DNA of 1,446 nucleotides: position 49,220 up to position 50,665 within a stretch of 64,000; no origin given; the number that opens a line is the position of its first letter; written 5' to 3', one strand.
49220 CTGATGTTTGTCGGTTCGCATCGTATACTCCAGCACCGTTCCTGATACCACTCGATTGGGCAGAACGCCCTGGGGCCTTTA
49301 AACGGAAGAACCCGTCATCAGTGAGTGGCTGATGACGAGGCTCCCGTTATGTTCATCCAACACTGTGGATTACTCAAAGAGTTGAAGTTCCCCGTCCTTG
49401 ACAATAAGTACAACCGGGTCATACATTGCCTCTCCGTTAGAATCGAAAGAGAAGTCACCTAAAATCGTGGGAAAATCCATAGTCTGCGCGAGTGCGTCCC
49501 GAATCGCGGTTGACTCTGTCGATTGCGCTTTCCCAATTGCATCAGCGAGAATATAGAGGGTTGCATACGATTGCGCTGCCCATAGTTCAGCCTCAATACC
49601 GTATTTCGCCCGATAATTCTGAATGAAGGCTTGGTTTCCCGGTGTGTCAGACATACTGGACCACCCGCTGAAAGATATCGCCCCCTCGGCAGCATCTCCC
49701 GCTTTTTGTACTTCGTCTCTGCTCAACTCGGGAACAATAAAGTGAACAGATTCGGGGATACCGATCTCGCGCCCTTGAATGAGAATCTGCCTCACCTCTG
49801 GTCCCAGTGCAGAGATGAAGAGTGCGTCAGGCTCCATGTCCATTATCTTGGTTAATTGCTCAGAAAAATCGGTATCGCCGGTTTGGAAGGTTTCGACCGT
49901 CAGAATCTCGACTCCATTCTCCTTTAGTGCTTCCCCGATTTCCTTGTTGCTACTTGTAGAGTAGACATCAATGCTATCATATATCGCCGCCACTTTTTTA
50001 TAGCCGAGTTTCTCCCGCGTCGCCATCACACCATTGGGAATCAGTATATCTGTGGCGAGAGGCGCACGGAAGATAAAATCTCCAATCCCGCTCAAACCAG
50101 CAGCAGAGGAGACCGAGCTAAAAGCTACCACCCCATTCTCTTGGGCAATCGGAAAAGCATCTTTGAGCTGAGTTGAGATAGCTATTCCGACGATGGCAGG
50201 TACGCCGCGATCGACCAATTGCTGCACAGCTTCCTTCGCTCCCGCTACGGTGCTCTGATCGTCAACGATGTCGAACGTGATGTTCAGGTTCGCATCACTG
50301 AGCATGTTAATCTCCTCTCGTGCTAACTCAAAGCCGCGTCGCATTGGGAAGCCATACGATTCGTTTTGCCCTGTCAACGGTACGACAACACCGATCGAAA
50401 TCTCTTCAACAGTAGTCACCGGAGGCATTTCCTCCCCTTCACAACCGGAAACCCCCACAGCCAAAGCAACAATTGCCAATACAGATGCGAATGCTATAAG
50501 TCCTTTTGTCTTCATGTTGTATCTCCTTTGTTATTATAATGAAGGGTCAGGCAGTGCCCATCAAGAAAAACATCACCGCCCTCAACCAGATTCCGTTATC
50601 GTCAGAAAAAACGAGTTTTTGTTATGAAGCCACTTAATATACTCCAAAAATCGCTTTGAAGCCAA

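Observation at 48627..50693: F1Fo ATP synthase operon interrupted between atpB and atpE by a 2-kb insert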

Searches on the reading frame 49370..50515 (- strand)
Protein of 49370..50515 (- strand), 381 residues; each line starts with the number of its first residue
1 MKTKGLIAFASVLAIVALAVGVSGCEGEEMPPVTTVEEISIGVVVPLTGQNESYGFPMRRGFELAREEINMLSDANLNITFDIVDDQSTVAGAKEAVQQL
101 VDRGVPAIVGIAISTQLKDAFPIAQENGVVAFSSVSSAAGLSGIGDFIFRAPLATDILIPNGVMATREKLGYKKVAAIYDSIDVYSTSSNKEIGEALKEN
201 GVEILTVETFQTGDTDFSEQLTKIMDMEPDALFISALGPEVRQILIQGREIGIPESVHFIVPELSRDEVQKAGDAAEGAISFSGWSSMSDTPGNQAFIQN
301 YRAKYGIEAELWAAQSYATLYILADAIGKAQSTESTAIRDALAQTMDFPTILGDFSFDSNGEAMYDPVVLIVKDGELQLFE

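Call 9: find_encoding_contigs(protein=window:49373-50515:-, flank=8000, max_places=6)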
Protein seq(381 aa) (381 aa): 13 contigs read that carry it; 6 places shown.
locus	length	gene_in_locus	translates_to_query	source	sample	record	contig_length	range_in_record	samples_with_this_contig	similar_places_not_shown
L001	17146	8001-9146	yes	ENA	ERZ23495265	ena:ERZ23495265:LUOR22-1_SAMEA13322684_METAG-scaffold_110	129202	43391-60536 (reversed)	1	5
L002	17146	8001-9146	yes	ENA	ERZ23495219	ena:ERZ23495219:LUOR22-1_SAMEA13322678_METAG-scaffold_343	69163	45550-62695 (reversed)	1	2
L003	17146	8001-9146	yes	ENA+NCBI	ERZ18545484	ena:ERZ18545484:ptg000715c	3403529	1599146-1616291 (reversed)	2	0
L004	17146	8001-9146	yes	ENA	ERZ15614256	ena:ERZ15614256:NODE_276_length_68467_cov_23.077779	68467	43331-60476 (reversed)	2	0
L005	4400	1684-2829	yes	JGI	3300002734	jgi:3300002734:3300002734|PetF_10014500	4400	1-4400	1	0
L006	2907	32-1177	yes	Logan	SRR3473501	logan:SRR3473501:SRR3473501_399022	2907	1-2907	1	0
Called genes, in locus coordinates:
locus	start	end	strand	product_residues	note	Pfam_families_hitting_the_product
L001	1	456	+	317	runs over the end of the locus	-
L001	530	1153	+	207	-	-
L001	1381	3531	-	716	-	PF13623:SurA_N_2, PF13624:SurA_N_3, PF13145:Rotamase_2 (weak), PF13616:Rotamase_3, PF00639:Rotamase, PF13145:Rotamase_2 (weak)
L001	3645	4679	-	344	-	PF00512:HisKA, PF13581:HATPase_c_2 (weak), PF02518:HATPase_c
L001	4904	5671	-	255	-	PF00072:Response_reg, PF00486:Trans_reg_C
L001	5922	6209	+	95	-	PF09527:ATPase_gene1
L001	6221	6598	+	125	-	-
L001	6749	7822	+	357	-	PF00119:ATP-synt_A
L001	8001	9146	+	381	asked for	PF13433:Peripla_BP_5, PF13458:Peripla_BP_6, PF01094:ANF_receptor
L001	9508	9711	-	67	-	-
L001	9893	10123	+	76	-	PF00137:ATP-synt_C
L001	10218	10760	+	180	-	PF00430:ATP-synt_B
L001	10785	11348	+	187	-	PF00213:OSCP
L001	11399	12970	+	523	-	PF02874:ATP-synt_ab_N, PF00006:ATP-synt_ab, PF00306:ATP-synt_ab_C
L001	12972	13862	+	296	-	PF00231:ATP-synt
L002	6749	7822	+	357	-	PF00119:ATP-synt_A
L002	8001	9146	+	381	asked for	PF13433:Peripla_BP_5, PF13458:Peripla_BP_6, PF01094:ANF_receptor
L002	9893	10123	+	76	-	PF00137:ATP-synt_C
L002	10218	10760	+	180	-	PF00430:ATP-synt_B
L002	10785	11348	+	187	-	PF00213:OSCP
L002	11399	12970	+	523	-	PF02874:ATP-synt_ab_N, PF00006:ATP-synt_ab, PF00306:ATP-synt_ab_C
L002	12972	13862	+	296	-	PF00231:ATP-synt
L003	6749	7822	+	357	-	PF00119:ATP-synt_A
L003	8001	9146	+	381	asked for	PF13433:Peripla_BP_5, PF13458:Peripla_BP_6, PF01094:ANF_receptor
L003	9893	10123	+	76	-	PF00137:ATP-synt_C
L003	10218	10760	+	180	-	PF00430:ATP-synt_B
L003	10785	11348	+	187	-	PF00213:OSCP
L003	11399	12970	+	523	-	PF02874:ATP-synt_ab_N, PF00006:ATP-synt_ab, PF00306:ATP-synt_ab_C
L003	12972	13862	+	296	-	PF00231:ATP-synt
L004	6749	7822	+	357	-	PF00119:ATP-synt_A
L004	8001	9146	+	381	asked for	PF13433:Peripla_BP_5, PF13458:Peripla_BP_6, PF01094:ANF_receptor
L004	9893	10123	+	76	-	PF00137:ATP-synt_C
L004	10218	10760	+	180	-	PF00430:ATP-synt_B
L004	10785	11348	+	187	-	PF00213:OSCP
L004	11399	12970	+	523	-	PF02874:ATP-synt_ab_N, PF00006:ATP-synt_ab, PF00306:ATP-synt_ab_C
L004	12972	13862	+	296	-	PF00231:ATP-synt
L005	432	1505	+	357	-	PF00119:ATP-synt_A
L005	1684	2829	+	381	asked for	PF13433:Peripla_BP_5, PF13458:Peripla_BP_6, PF01094:ANF_receptor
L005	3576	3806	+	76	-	PF00137:ATP-synt_C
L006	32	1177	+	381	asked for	PF13433:Peripla_BP_5, PF13458:Peripla_BP_6, PF01094:ANF_receptor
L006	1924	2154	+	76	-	PF00137:ATP-synt_C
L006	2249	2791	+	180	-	PF00430:ATP-synt_B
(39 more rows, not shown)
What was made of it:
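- One contig of this species carries the prefix PetF (call 9).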

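Call 10: search_protein_families(library=pfam, proteins=[window:49370-50515:-], max_evalue=0.1)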
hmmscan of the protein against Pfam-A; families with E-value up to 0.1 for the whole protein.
window:49370-50515:- (381 aa): 5 families
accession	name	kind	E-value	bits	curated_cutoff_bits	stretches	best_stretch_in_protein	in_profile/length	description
PF13458.12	Peripla_BP_6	-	4.1e-52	178.4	31.7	1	38-366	1-332/343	Periplasmic binding protein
PF01094.35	ANF_receptor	-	2.5e-22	79.9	25.4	1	61-369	5-347/353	Receptor family ligand binding region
PF13433.12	Peripla_BP_5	-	7.2e-18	65.3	27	1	39-365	1-328/363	Periplasmic binding protein domain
PF13407.12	Peripla_BP_4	-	0.0003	20.9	35.1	1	43-134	3-88/258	Periplasmic binding protein domain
PF00532.27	Peripla_BP_1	-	0.019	14.8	22.2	0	175-254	4-83/281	Periplasmic binding proteins and sugar binding domain of LacI family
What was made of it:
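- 49370..50515 (-): Intact orphan HAAT-family (Peripla_BP_6) substrate-binding lipoprotein, 381 aa, with lipobox VSGC. PF13458, E = 4e-52 (call 10).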

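Call 11: find_homologous_proteins(query=window:49370-50515:-, max_evalue=1e-10)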
Query window:49370-50515:- (381 aa): 3654 proteins with E <= 1e-10 among 8000 candidates; the best 120 are listed.
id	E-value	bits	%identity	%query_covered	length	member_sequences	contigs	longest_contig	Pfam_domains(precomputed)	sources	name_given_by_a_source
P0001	2.8e-267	903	74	90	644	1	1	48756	PF01094.35,PF13433.13,PF13458.13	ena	-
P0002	9.2e-241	816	100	100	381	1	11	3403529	PF01094.35,PF13433.13,PF13458.13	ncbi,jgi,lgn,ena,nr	ncbi:MAG: ABC transporter substrate-binding protein [Chlorobi bacterium]|nr:ABC transporter substrat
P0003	1.3e-239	812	100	100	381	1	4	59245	PF01094.35,PF13433.13,PF13458.13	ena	-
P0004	1.2e-224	763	61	93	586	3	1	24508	PF01094.35,PF13433.13,PF13458.13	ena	-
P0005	6.7e-216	734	63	94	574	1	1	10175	PF01094.35,PF13407.13,PF13433.13,PF13458.13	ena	-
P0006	7.8e-203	691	67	100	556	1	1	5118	PF01094.35,PF13433.13,PF13458.13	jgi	-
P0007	1.5e-197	674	65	100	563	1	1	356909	PF01094.35,PF13433.13,PF13458.13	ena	-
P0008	1.2e-195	667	66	92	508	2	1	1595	PF01094.35,PF13433.13,PF13458.13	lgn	-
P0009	3.1e-186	636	68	93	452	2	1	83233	PF01094.35,PF13407.13,PF13433.13,PF13458.13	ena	-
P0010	1.3e-184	631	65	68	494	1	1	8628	PF13377.13,PF01094.35,PF13407.13,PF13433.13,PF13458.13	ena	-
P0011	5.3e-183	626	58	93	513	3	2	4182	PF01094.35,PF13433.13,PF13458.13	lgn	-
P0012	9.9e-182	622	67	93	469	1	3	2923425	PF01094.35,PF13433.13,PF13458.13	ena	-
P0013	8.1e-181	619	65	92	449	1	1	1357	PF01094.35,PF13407.13,PF13433.13,PF13458.13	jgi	jgi:branched-chain amino acid transport system substrate-binding protein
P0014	1.6e-168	578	73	100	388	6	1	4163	PF01094.35,PF13407.13,PF13433.13,PF13458.13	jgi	-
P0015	3.9e-168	577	72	100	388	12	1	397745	PF01094.35,PF13433.13,PF13458.13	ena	-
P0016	6.8e-167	573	73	100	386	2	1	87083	PF01094.35,PF13407.13,PF13433.13,PF13458.13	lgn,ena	-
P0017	9.9e-165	566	71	100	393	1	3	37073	PF01094.35,PF13433.13,PF13458.13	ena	-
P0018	1.5e-164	565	70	100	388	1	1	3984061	PF01094.35,PF13433.13,PF13458.13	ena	-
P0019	1.8e-164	565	71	100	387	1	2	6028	PF01094.35,PF13433.13,PF13458.13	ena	-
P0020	2.7e-164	564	70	100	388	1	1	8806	PF01094.35,PF13433.13,PF13458.13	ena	-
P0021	1.1e-163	562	71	100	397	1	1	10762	PF01094.35,PF13433.13,PF13458.13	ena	-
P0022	1.5e-163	562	70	99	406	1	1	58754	PF01094.35,PF13433.13,PF13458.13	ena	-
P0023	5.1e-163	560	69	100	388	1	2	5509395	PF01094.35,PF13433.13,PF13458.13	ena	-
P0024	5.9e-163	560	69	100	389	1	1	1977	PF01094.35,PF13433.13,PF13458.13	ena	-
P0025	2.6e-162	558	70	100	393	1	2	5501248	PF01094.35,PF13433.13,PF13458.13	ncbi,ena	-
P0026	7.5e-162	556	70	100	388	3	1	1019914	PF01094.35,PF13433.13,PF13458.13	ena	-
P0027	8.0e-162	556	70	100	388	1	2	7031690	PF01094.35,PF13433.13,PF13458.13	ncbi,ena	-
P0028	9.3e-162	556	70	100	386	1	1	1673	PF01094.35,PF13433.13,PF13458.13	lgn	-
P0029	1.3e-161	556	70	100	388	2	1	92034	PF01094.35,PF13433.13,PF13458.13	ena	-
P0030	1.6e-160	552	70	100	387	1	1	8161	PF01094.35,PF13433.13,PF13458.13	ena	-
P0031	2.0e-160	552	70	100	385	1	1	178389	PF01094.35,PF13407.13,PF13433.13,PF13458.13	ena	-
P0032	6.5e-160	550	71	100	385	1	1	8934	PF01094.35,PF13433.13,PF13458.13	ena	-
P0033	8.5e-160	550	70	100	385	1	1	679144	PF01094.35,PF13433.13,PF13458.13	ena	-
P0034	8.8e-160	549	69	100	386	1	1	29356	PF01094.35,PF13433.13,PF13458.13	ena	-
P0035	9.9e-160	549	70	100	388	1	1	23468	PF01094.35,PF13433.13,PF13458.13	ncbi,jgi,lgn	-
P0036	1.1e-159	549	70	100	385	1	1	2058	PF01094.35,PF13433.13,PF13458.13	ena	-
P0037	1.2e-159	549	68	100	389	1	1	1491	PF01094.35,PF13433.13,PF13458.13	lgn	-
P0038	1.5e-159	549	71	100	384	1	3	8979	PF01094.35,PF13433.13,PF13458.13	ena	-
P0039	2.6e-159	548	70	100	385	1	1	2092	PF01094.35,PF13433.13,PF13458.13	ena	-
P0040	3.2e-159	548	70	100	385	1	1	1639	PF01094.35,PF13433.13,PF13458.13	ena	-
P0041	4.6e-159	547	71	99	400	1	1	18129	PF01094.35,PF13433.13,PF13458.13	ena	-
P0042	5.3e-159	547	69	100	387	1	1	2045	PF01094.35,PF13433.13,PF13458.13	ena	-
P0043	5.3e-159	547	68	100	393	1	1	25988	PF01094.35,PF13433.13,PF13458.13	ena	-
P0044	5.4e-159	547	70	100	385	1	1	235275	PF01094.35,PF13433.13,PF13458.13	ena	-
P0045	1.0e-158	546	70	100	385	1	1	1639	PF01094.35,PF13433.13,PF13458.13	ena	-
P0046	1.9e-158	545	68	100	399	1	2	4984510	PF01094.35,PF13433.13,PF13458.13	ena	-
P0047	9.5e-158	543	69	100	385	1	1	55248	PF01094.35,PF13433.13,PF13458.13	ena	-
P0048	1.5e-157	542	68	100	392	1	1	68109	PF01094.35,PF13433.13,PF13458.13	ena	-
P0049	2.9e-157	541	73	93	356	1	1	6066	PF01094.35,PF13433.13,PF13458.13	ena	-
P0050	3.6e-157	541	69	100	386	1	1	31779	PF01094.35,PF13433.13,PF13458.13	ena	-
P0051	4.4e-157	541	70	100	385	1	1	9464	PF01094.35,PF13433.13,PF13458.13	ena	-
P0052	1.2e-156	539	69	100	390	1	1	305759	PF01094.35,PF13433.13,PF13458.13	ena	-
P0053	1.6e-156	539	68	100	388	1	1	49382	PF01094.35,PF13407.13,PF13433.13,PF13458.13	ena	-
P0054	1.7e-156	539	70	100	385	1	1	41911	PF01094.35,PF13433.13,PF13458.13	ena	-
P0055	2.4e-156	538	69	100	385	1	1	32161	PF01094.35,PF13433.13,PF13458.13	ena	-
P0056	6.9e-156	537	69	100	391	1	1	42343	PF01094.35,PF13433.13,PF13458.13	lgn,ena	-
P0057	1.4e-155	536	68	100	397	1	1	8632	PF01094.35,PF13433.13,PF13458.13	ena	-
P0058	1.9e-155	535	69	100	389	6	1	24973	PF01094.35,PF13433.13,PF13458.13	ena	-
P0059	2.1e-155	535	69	100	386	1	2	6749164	PF01094.35,PF13433.13,PF13458.13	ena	-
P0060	2.2e-155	535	69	100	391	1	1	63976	PF01094.35,PF13433.13,PF13458.13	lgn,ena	-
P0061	3.6e-155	534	67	100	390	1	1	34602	PF01094.35,PF13433.13,PF13458.13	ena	-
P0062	4.7e-155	534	69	100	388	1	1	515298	PF01094.35,PF13433.13,PF13458.13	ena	-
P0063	4.7e-155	534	68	100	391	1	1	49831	PF01094.35,PF13407.13,PF13433.13,PF13458.13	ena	-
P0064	8.1e-155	533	67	100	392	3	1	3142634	PF01094.35,PF13433.13,PF13458.13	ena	-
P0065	9.3e-155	533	68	100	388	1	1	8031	PF01094.35,PF13433.13,PF13458.13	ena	-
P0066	1.2e-154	533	68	100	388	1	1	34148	PF01094.35,PF13433.13,PF13458.13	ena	-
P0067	1.3e-154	533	72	90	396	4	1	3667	PF01094.35,PF13433.13,PF13458.13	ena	-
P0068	1.5e-154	532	69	100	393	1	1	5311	PF01094.35,PF13407.13,PF13433.13,PF13458.13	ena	-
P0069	1.7e-154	532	69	100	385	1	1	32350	PF01094.35,PF13433.13,PF13458.13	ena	-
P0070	2.2e-154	532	68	100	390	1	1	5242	PF01094.35,PF13433.13,PF13458.13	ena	-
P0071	4.4e-154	531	68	100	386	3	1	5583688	PF01094.35,PF13433.13,PF13458.13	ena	-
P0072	4.8e-154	531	68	100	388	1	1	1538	PF01094.35,PF13433.13,PF13458.13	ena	-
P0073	5.4e-154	530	64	100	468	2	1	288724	PF01094.35,PF13433.13,PF13458.13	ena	-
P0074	7.1e-154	530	72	92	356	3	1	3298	PF01094.35,PF13433.13,PF13458.13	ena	-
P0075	1.1e-153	529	67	100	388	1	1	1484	PF01094.35,PF13433.13,PF13458.13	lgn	-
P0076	5.2e-153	527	66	100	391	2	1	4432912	PF01094.35,PF13407.13,PF13433.13,PF13458.13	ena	-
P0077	7.7e-153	527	68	100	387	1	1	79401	PF01094.35,PF13407.13,PF13433.13,PF13458.13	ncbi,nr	ncbi:hypothetical protein C6499_04650 [Candidatus Poribacteria bacterium]|nr:MAG: hypothetical prote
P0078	1.5e-152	526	68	100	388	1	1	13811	PF01094.35,PF13433.13,PF13458.13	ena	-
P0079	2.8e-152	525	72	91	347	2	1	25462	PF01094.35,PF13433.13,PF13458.13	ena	-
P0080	3.8e-152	524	68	100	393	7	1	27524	PF01094.35,PF13433.13,PF13458.13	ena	-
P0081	4.3e-152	524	66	100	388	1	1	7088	PF01094.35,PF13433.13,PF13458.13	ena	-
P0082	4.7e-152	524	66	100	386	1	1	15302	PF01094.35,PF13433.13,PF13458.13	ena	-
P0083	8.5e-152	523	67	100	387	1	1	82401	PF01094.35,PF13407.13,PF13433.13,PF13458.13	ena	-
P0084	1.2e-151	523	71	91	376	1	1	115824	PF01094.35,PF13433.13,PF13458.13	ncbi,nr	ncbi:hypothetical protein C6496_23330 [Candidatus Poribacteria bacterium]|nr:MAG: hypothetical prote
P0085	1.3e-151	523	67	99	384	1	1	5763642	PF01094.35,PF13433.13,PF13458.13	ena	-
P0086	2.0e-151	522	66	100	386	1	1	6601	PF01094.35,PF13433.13,PF13458.13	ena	-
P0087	2.1e-151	522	66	100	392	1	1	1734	PF01094.35,PF13433.13,PF13458.13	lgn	-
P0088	2.7e-151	522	65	100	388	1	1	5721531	PF01094.35,PF13433.13,PF13458.13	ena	-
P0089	2.9e-151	521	71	93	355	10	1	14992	PF01094.35,PF13433.13,PF13458.13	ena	-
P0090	4.5e-151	521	66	100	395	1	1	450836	PF01094.35,PF13433.13,PF13458.13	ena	-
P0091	4.8e-151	521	66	100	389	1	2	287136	PF01094.35,PF13433.13,PF13458.13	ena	-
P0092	5.9e-151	520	66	100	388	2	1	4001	PF01094.35,PF13433.13,PF13458.13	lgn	-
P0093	6.1e-151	520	68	100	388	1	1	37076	PF01094.35,PF13407.13,PF13433.13,PF13458.13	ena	-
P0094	1.1e-150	520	65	100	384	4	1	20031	PF01094.35,PF13433.13,PF13458.13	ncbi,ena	-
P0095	1.3e-150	519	66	100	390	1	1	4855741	PF01094.35,PF13433.13,PF13458.13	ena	-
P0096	1.3e-150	519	67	99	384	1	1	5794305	PF01094.35,PF13433.13,PF13458.13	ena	-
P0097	1.7e-150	519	67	100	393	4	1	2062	PF01094.35,PF13433.13,PF13458.13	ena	-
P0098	2.4e-150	518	67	100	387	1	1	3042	PF01094.35,PF13407.13,PF13433.13,PF13458.13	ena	-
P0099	3.0e-150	518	67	100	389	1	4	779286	PF01094.35,PF13433.13,PF13458.13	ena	-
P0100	3.7e-150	518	65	100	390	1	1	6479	PF01094.35,PF13433.13,PF13458.13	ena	-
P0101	4.7e-150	517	66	99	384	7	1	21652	PF01094.35,PF13433.13,PF13458.13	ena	-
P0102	7.8e-150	517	66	100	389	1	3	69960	PF01094.35,PF13407.13,PF13433.13,PF13458.13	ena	-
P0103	7.8e-150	517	65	100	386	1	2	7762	PF01094.35,PF13433.13,PF13458.13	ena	-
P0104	1.4e-149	516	66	100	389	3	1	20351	PF01094.35,PF13407.13,PF13433.13,PF13458.13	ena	-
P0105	1.4e-149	516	66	100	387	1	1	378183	PF01094.35,PF13407.13,PF13433.13,PF13458.13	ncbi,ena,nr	ncbi:MAG: ABC transporter substrate-binding protein [Candidatus Poribacteria bacterium]|nr:ABC trans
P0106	1.6e-149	516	65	100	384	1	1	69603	PF01094.35,PF13433.13,PF13458.13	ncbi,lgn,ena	-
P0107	1.7e-149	516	65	100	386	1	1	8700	PF01094.35,PF13433.13,PF13458.13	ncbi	-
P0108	1.8e-149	516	66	94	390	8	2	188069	PF01094.35,PF13433.13,PF13458.13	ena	-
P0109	1.8e-149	516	65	100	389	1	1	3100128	PF01094.35,PF13433.13,PF13458.13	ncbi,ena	-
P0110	1.8e-149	516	66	100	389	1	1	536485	PF01094.35,PF13433.13,PF13458.13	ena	-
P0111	2.0e-149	515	65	100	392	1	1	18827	PF01094.35,PF13433.13,PF13458.13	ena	-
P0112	2.3e-149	515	65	100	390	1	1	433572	PF01094.35,PF13433.13,PF13458.13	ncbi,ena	-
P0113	2.3e-149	515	65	100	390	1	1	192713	PF01094.35,PF13433.13,PF13458.13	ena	-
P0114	2.3e-149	515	65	100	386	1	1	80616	PF01094.35,PF13433.13,PF13458.13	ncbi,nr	ncbi:hypothetical protein C6499_16410 [Candidatus Poribacteria bacterium]|nr:MAG: hypothetical prote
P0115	2.3e-149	515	66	100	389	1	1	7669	PF01094.35,PF13433.13,PF13458.13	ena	-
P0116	2.5e-149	515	68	100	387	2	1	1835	PF01094.35,PF13433.13,PF13458.13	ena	-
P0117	2.6e-149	515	66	94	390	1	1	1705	PF01094.35,PF13433.13,PF13458.13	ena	-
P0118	2.7e-149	515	67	100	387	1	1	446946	PF01094.35,PF13407.13,PF13433.13,PF13458.13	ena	-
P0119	3.0e-149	515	66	100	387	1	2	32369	PF01094.35,PF13433.13,PF13458.13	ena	-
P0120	3.0e-149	515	66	99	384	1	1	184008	PF01094.35,PF13433.13,PF13458.13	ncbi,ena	-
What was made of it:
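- The named ones are Candidatus Poribacteria (call 11).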

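Call 17: find_encoding_contigs(protein=P0015, flank=6000, max_places=2)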
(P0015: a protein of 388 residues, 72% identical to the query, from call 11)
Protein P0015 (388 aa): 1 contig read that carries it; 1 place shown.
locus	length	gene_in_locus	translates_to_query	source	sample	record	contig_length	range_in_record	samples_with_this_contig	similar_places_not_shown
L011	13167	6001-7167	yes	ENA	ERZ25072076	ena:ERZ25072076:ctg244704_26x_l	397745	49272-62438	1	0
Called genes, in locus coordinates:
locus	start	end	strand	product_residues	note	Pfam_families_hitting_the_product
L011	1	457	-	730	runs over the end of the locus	PF12799:LRR_4, PF12799:LRR_4, PF13855:LRR_8, PF12799:LRR_4, PF13855:LRR_8, PF12799:LRR_4, PF12799:LRR_4, PF02369:Big_1, +9 more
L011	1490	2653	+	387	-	PF13433:Peripla_BP_5, PF13458:Peripla_BP_6, PF01094:ANF_receptor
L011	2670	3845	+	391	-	PF13433:Peripla_BP_5, PF13458:Peripla_BP_6, PF01094:ANF_receptor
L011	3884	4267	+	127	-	-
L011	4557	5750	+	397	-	PF13433:Peripla_BP_5, PF13458:Peripla_BP_6, PF01094:ANF_receptor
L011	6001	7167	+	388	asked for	PF13433:Peripla_BP_5, PF13458:Peripla_BP_6, PF01094:ANF_receptor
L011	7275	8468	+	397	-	PF13458:Peripla_BP_6, PF13433:Peripla_BP_5, PF01094:ANF_receptor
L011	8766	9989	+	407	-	PF13433:Peripla_BP_5, PF13458:Peripla_BP_6, PF01094:ANF_receptor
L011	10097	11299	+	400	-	PF13433:Peripla_BP_5, PF13458:Peripla_BP_6, PF01094:ANF_receptor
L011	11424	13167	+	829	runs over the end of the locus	PF07715:Plug, PF00593:TonB_dep_Rec_b-barrel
